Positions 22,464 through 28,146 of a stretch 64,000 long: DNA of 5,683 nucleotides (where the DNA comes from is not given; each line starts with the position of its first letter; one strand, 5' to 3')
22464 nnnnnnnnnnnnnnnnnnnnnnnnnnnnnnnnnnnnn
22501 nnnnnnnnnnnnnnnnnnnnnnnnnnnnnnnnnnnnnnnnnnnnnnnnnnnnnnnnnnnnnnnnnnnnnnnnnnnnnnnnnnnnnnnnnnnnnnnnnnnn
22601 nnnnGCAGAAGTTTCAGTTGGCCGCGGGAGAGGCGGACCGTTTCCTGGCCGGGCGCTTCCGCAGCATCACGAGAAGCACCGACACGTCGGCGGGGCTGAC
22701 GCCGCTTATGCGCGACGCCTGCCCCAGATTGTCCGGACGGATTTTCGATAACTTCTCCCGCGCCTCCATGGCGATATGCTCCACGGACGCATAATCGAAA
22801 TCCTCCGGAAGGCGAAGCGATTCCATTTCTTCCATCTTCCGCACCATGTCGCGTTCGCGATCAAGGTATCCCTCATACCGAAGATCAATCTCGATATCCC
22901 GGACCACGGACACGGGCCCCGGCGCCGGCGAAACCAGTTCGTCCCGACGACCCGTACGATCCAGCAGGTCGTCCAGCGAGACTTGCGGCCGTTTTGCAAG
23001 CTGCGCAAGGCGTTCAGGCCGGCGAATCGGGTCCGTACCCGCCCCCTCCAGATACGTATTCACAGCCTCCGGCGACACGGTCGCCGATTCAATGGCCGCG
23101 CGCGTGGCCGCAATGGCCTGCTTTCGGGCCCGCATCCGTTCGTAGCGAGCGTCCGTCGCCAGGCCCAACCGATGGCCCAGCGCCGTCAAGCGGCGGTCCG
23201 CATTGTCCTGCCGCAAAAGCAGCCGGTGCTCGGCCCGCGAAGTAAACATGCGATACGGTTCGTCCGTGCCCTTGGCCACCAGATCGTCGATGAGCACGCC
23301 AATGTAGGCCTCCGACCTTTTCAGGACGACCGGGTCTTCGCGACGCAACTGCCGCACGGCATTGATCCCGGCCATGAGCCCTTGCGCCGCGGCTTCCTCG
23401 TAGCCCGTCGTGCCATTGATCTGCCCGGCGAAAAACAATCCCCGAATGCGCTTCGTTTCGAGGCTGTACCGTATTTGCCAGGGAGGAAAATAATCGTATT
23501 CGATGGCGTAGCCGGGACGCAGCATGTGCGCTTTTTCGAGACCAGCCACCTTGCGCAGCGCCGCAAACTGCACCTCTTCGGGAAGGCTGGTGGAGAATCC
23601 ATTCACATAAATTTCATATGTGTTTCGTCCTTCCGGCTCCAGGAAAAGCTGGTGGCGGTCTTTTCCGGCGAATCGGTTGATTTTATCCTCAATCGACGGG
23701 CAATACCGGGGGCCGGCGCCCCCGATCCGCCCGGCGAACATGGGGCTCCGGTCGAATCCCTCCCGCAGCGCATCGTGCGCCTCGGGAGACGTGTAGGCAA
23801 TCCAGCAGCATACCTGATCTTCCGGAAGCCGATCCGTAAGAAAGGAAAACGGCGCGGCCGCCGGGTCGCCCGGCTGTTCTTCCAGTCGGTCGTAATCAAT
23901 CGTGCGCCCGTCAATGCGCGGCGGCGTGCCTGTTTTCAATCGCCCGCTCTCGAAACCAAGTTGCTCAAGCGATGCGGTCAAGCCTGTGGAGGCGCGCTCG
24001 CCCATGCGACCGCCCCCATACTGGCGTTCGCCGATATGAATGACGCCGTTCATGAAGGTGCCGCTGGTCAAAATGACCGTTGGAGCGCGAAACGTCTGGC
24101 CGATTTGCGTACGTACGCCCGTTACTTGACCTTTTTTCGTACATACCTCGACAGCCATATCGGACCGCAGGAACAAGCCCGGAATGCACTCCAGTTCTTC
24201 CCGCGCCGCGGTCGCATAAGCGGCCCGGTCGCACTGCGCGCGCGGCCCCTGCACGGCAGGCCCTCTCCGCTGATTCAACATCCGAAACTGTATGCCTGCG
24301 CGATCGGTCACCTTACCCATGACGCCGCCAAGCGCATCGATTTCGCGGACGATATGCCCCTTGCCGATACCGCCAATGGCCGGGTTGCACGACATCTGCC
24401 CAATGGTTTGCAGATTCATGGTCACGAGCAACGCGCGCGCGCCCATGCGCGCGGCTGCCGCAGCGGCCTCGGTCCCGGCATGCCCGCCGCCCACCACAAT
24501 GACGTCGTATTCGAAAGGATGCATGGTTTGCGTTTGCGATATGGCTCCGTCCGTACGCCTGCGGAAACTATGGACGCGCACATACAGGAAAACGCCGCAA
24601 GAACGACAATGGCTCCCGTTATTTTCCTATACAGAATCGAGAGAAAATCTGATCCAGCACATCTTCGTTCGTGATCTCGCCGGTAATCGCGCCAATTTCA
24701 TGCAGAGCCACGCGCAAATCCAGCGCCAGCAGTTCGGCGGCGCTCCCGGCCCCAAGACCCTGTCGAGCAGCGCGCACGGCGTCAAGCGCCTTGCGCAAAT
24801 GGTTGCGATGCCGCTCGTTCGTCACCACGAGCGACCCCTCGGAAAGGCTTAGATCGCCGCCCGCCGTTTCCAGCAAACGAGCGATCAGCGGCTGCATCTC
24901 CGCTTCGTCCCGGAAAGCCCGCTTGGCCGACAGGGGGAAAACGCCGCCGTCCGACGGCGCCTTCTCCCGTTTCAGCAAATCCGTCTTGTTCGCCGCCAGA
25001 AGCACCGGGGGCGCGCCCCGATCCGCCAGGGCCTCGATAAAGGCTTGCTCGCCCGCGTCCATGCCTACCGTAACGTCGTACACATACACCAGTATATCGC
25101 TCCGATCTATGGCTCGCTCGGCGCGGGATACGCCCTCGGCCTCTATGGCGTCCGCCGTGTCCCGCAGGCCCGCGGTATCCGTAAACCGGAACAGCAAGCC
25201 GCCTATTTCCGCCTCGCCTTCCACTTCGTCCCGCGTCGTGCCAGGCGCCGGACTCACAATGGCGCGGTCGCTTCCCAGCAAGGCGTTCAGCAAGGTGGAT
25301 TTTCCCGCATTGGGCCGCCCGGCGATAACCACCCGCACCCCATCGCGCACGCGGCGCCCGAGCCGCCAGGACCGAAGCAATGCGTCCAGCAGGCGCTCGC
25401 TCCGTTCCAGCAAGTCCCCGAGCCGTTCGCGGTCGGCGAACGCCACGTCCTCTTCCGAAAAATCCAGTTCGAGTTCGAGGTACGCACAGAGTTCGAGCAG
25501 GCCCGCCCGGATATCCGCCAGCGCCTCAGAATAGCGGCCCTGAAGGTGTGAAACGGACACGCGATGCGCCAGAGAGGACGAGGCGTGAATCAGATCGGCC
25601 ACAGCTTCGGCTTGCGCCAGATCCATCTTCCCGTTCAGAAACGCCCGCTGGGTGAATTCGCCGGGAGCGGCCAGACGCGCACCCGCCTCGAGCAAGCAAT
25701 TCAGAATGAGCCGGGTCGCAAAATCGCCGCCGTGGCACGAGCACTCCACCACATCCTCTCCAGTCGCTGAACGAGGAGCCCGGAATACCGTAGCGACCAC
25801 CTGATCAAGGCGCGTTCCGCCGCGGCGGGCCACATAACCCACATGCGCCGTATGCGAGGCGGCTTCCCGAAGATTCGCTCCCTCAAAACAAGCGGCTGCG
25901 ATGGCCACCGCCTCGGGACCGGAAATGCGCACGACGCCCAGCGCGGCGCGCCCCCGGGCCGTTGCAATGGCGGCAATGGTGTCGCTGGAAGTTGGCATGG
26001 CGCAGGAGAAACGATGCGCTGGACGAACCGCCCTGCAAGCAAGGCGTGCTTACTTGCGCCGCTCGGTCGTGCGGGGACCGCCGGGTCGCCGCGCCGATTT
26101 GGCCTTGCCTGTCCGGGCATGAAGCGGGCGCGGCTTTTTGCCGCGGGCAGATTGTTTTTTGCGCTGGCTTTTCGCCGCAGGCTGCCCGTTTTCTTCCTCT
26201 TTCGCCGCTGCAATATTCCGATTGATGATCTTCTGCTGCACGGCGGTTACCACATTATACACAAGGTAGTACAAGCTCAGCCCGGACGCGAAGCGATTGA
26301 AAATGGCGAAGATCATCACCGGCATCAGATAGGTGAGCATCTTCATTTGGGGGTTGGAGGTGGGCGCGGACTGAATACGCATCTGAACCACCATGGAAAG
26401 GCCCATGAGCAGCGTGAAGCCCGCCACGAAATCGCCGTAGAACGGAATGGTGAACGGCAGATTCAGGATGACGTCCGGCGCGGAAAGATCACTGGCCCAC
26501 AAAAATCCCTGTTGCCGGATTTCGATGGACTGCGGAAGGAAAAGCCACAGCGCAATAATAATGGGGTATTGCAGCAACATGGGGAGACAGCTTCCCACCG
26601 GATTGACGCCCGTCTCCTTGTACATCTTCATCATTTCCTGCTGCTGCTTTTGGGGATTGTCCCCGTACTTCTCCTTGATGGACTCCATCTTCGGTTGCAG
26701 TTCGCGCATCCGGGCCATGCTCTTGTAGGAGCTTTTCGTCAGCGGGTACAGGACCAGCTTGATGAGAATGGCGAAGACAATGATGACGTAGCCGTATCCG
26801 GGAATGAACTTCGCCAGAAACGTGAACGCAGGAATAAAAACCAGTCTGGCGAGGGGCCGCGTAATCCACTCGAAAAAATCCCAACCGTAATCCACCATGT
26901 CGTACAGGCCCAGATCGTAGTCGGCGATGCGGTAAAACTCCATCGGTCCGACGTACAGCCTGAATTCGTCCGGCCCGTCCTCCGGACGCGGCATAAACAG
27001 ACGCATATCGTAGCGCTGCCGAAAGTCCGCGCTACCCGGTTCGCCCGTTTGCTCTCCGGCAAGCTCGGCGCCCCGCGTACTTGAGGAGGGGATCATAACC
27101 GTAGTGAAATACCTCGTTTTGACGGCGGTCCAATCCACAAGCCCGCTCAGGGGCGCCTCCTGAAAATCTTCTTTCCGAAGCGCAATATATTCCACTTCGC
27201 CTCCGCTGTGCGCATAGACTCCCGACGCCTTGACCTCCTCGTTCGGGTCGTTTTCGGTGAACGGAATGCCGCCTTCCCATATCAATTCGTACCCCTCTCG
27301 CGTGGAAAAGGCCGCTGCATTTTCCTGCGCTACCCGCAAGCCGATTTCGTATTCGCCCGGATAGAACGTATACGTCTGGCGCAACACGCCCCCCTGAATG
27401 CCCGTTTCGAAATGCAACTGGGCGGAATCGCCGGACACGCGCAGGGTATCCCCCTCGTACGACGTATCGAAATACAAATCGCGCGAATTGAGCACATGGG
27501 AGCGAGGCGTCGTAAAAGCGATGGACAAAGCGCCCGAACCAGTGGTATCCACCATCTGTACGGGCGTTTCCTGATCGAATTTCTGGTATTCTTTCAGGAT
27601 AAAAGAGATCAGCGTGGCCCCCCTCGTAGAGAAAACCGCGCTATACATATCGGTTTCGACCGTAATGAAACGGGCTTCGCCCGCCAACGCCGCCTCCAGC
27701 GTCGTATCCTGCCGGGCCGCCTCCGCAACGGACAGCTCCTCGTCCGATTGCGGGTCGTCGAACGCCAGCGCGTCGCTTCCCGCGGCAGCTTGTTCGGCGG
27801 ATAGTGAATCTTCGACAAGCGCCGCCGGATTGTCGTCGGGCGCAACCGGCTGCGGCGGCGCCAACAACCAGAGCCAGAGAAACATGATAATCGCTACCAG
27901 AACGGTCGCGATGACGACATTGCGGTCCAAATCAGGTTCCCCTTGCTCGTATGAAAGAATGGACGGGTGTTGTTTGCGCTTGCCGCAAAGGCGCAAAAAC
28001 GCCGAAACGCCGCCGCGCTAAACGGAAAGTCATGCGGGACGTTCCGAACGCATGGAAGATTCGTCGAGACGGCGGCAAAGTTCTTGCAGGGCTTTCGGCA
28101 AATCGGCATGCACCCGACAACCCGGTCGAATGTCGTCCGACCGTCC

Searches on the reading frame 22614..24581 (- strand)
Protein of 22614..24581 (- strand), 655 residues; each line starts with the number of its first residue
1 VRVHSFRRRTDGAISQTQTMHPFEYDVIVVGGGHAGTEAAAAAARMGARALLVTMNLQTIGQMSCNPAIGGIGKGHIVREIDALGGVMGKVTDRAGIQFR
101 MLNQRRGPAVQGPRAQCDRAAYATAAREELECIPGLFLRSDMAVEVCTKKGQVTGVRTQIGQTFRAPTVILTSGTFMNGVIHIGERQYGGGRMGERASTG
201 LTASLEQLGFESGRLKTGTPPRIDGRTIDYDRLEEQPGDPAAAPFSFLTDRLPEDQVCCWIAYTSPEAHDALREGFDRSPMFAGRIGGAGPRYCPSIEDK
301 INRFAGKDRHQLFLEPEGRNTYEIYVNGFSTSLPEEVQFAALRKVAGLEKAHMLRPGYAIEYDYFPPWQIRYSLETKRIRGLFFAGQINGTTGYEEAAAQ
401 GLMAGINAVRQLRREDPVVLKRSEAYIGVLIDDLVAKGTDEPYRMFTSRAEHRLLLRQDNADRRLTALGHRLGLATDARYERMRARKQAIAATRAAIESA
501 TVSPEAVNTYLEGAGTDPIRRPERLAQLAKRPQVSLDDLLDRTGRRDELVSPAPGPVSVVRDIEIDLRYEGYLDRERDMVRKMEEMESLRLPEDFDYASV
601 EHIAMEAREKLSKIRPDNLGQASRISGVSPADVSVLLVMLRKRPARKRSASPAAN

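Call 39: search_protein_families(library=pfam, proteins=[window:22614-24581:-], max_evalue=0.001)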
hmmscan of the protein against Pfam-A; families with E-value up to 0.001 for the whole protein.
window:22614-24581:- (655 aa): 6 families
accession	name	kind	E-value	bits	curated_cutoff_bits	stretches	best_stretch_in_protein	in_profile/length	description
PF01134.28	GIDA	-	3.7e-163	543.6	22.1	1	26-415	1-390/391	Glucose inhibited division protein A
PF13932.14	SAM_GIDA_C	-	4.7e-26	90.8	27.1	1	582-637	2-57/57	tRNA modifying enzyme MnmG/GidA C-terminal helical bundle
PF21680.2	GIDA_C_1st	-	4.9e-16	59.7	24.7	1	477-577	1-96/96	tRNA modifying enzyme MnmG/GidA C-terminal helical domain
PF12831.13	FAD_oxidored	-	1.6e-08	34.7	27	1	26-170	1-141/416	FAD dependent oxidoreductase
PF01262.27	AlaDh_PNT_C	-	4.6e-05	23.4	23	1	26-62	30-66/214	Alanine dehydrogenase/PNT, C-terminal domain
PF07992.20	Pyr_redox_2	-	8e-05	22.6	26.1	1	25-72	1-49/291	Pyridine nucleotide-disulphide oxidoreductase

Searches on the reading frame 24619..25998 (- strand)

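Call 39: search_protein_families(library=pfam, proteins=[window:24619-25998:-], max_evalue=0.001)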
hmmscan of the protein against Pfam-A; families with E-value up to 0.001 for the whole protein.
window:24619-25998:- (459 aa): 6 families
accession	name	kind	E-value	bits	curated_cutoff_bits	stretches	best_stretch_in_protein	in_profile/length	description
PF12631.12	MnmE_helical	-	8.8e-49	166.9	40.1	1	127-456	1-211/211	MnmE helical domain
PF10396.14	TrmE_N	-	8.4e-40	136.1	29.8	1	7-124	1-117/117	GTP-binding protein TrmE N-terminus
PF01926.29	MMR_HSR1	-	6.3e-25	87.9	21.9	1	222-338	1-113/113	50S ribosome-binding GTPase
PF02421.24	FeoB_N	-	3.6e-09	36.7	27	1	222-345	2-121/156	Ferrous iron transport protein B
PF00350.29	Dynamin_N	-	2e-06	28.4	27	1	223-255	1-33/168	Dynamin family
PF00009.33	GTP_EFTU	-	9e-05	22.6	26.5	0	292-345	85-137/188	Elongation factor Tu GTP binding domain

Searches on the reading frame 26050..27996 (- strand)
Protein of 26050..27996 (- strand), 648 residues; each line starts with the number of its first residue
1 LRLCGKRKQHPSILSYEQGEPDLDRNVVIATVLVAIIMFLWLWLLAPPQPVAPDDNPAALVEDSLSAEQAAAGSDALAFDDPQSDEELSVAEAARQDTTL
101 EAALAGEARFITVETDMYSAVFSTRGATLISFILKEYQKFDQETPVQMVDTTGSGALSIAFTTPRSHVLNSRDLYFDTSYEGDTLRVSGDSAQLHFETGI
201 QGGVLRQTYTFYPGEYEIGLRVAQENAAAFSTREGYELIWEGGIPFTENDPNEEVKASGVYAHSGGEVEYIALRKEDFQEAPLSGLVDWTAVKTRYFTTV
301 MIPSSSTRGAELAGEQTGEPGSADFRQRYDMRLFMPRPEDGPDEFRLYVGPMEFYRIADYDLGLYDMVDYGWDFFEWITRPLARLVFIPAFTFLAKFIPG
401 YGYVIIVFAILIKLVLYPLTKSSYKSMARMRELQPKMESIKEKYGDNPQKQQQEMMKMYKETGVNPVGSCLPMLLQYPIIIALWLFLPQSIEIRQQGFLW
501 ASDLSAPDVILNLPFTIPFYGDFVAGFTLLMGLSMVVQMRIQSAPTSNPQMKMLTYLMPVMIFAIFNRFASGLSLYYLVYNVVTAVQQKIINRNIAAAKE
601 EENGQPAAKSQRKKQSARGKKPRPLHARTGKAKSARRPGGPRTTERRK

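Call 39: search_protein_families(library=pfam, proteins=[window:26050-27996:-], max_evalue=0.001)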
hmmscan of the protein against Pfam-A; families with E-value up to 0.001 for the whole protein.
window:26050-27996:- (648 aa): 2 families
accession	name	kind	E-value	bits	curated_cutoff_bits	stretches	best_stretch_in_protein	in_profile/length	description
PF02096.25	60KD_IMP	-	6e-57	192.6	35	1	401-593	1-163/163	60Kd inner membrane protein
PF14849.12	YidC_periplas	-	1.4e-29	104.4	24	1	111-384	2-282/283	YidC periplasmic domain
